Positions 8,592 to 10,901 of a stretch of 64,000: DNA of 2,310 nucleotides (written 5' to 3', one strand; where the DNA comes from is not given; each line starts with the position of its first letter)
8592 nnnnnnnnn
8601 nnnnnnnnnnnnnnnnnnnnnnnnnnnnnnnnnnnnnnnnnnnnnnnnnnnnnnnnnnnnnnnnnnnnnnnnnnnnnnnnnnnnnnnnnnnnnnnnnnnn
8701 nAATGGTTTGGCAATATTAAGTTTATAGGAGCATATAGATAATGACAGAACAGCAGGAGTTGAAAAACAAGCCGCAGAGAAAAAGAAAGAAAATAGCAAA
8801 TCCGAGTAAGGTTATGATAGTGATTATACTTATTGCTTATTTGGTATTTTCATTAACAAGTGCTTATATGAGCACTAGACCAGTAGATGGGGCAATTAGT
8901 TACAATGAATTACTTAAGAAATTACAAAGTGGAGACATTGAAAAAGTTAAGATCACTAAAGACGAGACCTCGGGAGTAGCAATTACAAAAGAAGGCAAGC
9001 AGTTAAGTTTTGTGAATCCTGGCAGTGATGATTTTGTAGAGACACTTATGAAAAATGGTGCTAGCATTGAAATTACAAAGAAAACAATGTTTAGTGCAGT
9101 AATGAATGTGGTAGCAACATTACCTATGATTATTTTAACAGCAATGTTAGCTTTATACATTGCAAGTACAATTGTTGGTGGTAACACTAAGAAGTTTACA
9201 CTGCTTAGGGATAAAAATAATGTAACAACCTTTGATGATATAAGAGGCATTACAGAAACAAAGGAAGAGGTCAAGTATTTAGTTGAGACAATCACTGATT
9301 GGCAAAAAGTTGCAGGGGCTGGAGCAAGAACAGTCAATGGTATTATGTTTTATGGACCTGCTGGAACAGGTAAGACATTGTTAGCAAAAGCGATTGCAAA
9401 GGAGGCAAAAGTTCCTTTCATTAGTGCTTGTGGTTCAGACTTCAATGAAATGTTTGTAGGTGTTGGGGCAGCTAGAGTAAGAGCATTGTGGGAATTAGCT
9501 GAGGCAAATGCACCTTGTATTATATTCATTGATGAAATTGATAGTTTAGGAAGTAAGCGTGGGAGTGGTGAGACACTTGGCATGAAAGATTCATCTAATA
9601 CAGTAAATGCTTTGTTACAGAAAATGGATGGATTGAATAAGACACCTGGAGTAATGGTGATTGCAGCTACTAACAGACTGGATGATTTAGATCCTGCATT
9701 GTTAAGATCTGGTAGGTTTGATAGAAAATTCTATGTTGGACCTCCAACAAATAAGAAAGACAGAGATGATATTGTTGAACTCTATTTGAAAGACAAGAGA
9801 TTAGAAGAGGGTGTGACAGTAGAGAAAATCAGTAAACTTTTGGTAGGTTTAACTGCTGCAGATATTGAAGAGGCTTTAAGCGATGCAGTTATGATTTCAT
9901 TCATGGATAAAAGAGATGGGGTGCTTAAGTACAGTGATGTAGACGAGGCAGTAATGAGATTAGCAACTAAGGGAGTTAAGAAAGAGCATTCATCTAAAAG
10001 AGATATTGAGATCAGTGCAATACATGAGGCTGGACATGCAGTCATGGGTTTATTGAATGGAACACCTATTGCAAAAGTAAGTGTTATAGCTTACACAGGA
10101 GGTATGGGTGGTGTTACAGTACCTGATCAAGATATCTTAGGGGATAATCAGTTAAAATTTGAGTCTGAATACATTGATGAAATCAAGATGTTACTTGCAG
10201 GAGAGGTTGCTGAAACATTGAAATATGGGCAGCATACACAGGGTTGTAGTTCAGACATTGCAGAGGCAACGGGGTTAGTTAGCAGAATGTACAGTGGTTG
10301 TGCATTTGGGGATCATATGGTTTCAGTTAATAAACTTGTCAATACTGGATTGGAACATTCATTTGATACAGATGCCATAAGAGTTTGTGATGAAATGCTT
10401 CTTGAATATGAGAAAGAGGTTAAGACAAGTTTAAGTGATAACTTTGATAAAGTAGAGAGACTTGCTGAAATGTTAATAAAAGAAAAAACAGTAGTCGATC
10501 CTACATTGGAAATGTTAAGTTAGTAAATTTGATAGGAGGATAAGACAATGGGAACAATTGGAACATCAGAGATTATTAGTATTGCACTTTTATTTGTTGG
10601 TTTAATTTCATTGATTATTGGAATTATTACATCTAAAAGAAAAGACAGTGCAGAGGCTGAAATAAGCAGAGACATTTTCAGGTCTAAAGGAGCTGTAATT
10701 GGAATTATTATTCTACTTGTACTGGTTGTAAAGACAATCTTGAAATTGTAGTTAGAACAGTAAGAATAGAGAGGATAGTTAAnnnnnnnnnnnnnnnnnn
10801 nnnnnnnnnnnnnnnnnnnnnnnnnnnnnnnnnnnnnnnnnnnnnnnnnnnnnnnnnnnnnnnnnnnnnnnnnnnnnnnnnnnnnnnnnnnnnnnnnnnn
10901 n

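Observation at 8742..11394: Mobile-element-encoded FtsH protease with a J-domain co-chaperone two genes downstream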

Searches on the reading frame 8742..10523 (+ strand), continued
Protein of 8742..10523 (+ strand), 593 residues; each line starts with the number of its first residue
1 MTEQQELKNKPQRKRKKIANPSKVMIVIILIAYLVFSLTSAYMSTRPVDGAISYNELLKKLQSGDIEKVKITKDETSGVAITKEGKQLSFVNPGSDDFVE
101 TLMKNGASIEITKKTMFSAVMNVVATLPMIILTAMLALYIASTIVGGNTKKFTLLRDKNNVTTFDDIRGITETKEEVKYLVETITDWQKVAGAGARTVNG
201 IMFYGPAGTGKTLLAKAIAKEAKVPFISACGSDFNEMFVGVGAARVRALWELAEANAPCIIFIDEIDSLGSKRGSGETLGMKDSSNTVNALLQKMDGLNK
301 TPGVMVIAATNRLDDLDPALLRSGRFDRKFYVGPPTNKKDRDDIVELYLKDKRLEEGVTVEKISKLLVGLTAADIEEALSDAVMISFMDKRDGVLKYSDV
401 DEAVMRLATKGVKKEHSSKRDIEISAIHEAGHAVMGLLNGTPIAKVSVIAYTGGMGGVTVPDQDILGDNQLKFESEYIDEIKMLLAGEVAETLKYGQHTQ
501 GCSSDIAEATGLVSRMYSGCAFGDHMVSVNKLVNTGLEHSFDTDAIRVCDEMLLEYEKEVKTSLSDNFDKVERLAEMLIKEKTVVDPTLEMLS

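Call 66: search_solved_structures(query=window:8742-10523:+, max_evalue=1e-30, show_alignments=1)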
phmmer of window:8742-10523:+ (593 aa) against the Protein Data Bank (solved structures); distinct sequences matched with E-value up to 1e-30: 208 (the best 60 are shown).
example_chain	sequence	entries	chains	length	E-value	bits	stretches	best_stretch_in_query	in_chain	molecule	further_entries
7tdo_A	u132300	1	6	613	1.6e-85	290.8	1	24-523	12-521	ATP-dependent zinc metalloprotease FtsH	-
6gcn_A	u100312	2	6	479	5e-83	282.5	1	159-579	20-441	ATP-dependent zinc metalloprotease FtsH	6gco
4ww0_A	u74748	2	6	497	8.6e-83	281.7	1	156-579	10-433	ATP-dependent zinc metalloprotease FtsH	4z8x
6oaa_B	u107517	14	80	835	1.7e-81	277.4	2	160-390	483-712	Cell division control protein 48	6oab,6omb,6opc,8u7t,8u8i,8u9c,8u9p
8dar_A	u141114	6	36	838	1.8e-81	277.4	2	160-390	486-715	Cell division control protein 48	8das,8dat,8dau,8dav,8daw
6oa9_A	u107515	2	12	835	4e-81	276.2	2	160-390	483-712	Cell division control protein 48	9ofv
9m4n_A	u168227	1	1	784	3.4e-79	269.9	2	161-383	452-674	Cell division control protein 48 homolog A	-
9m3v_A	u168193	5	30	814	3.9e-79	269.7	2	161-383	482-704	Cell division control protein 48 homolog A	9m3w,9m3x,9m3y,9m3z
2ce7_A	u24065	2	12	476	7.2e-79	268.8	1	159-524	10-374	CELL DIVISION PROTEIN FTSH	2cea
5c18_A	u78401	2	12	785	8.3e-79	268.6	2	162-415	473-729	Transitional endoplasmic reticulum ATPase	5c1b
8vw9_A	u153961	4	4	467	3.1e-78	266.7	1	159-572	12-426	ATP-dependent zinc metalloprotease FtsH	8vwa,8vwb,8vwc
7rlh_A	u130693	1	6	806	3.6e-78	266.5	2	162-389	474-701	Transitional endoplasmic reticulum ATPase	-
7rlj_A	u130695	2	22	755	3.7e-78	266.4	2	162-389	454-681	Transitional endoplasmic reticulum ATPase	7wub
7rlg_A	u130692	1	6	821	3.8e-78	266.4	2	162-389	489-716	Transitional endoplasmic reticulum ATPase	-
8yka_A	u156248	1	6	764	3.9e-78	266.4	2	162-389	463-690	Transitional endoplasmic reticulum ATPase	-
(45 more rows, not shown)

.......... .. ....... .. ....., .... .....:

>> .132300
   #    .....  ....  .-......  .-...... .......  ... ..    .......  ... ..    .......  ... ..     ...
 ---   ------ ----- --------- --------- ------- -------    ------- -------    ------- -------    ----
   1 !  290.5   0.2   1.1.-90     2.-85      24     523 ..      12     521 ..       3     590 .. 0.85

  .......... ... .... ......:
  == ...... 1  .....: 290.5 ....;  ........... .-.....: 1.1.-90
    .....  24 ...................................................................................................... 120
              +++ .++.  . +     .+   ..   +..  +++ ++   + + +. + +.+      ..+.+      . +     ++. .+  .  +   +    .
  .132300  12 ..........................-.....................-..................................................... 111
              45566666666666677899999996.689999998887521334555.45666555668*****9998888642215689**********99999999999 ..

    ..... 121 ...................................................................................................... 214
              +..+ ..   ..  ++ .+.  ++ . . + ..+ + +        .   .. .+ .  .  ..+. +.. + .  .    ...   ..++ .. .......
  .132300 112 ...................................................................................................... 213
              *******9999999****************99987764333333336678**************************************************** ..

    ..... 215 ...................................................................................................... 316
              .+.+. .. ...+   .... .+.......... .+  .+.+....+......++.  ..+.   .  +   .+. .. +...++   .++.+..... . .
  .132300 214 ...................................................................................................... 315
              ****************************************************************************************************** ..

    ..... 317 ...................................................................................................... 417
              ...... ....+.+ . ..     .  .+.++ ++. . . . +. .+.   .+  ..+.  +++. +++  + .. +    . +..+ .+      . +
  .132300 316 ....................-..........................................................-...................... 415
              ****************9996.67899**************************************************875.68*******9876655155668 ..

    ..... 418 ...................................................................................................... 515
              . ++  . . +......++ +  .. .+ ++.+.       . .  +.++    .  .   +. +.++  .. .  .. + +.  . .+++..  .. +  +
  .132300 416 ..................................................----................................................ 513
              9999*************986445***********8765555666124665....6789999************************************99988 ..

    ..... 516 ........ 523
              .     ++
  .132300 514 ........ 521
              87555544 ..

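Call 75: find_related_loci(query=window:8742-10523:+, collection=viral_contigs, flank=10000)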
Query window:8742-10523:+ (593 aa) in viral_contigs; peptide patterns used: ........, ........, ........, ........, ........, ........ (x = any residue, [..] = any of these).
6 stretches matched a pattern; 1 encode a relative of the query (tblastn E <= 1e-3); 1 distinct loci.
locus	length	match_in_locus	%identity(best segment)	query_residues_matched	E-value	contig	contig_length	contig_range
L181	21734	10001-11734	31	25-592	7e-74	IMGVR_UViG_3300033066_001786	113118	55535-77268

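Call 79: search_protein_families(library=padloc, proteins=[window:8742-10523:+], max_evalue=0.001)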
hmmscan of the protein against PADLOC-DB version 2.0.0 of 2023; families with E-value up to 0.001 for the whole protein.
window:8742-10523:+ (593 aa): 8 families
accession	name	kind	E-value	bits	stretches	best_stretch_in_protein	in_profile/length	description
PDLC02196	IetA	-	4.1e-37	126.5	1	172-432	96-345/374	-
PDLC02195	IetA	-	4.8e-31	106.4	1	172-415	111-345/395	-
PDLC04232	IetA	-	1.4e-25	88.4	1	153-383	71-293/330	-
PDLC04231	IetA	-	4e-17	60.9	1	179-330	98-242/262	-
PDLC00914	TRIP13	-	8e-15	53.1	1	254-405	140-290/302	TRIP13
PDLC00915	TRIP13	-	2.1e-08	32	1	201-387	66-270/302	TRIP13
PDLC04140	mad8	-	0.00017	19.2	1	201-352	30-146/314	mads_8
PDLC03838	DolB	-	0.00061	17.1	0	201-222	169-190/375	-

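Call 87: list_cluster_members(proteins=[window:8742-10523:+, P0014, P0063, window:10783-11394:+, window:1230-3566:+])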
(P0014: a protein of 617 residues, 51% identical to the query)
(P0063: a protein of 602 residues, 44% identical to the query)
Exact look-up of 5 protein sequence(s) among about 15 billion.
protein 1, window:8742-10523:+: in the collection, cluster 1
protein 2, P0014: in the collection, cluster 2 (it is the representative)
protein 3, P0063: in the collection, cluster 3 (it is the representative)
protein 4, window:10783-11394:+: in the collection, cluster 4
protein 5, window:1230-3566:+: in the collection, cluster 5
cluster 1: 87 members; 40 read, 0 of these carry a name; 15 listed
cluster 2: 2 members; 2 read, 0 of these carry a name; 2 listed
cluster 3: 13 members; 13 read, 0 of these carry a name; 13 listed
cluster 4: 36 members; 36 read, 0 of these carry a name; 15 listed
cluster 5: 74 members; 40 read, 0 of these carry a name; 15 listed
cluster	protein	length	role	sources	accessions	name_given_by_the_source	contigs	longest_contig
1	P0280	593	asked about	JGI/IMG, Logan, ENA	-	-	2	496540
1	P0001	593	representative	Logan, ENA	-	-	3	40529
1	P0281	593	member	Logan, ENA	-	-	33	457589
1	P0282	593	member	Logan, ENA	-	-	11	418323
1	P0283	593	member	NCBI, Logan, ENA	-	-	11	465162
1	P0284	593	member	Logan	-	-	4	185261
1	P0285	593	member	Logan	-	-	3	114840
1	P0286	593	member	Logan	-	-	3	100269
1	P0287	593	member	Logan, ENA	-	-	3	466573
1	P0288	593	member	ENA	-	-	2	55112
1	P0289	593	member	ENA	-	-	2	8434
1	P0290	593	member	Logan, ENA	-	-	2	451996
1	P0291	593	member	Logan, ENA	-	-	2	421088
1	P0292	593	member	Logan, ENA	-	-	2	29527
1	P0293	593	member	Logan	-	-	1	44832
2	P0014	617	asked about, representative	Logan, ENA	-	-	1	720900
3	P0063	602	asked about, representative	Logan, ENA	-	-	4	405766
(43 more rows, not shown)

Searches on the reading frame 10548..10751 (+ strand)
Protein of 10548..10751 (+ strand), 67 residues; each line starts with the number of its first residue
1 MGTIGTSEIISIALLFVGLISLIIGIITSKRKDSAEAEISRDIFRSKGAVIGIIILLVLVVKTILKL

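Call 4: search_protein_families(library=pfam, proteins=[window:10548-10751:+], max_evalue=0.01)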
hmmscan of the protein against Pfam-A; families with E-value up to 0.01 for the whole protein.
window:10548-10751:+ (67 aa): 1 family
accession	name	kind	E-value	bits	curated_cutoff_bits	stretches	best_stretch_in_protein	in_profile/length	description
PF12911.12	OppC_N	-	0.0033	17.7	23.9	1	39-63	6-30/53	N-terminal TM domain of oligopeptide transport permease C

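Call 63: search_protein_families(library=ncbifam, proteins=[window:10548-10751:+], max_evalue=0.01)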
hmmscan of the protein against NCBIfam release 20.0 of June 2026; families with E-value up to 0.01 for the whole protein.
window:10548-10751:+ (67 aa): 0 families

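Call 64: search_protein_families(library=phrogs, proteins=[window:10548-10751:+], max_evalue=0.01)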
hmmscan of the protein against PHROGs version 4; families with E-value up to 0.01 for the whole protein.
window:10548-10751:+ (67 aa): 0 families

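Call 79: search_protein_families(library=padloc, proteins=[window:10548-10751:+], max_evalue=0.001)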
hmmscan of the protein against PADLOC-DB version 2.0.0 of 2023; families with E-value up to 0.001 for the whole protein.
window:10548-10751:+ (67 aa): 0 families
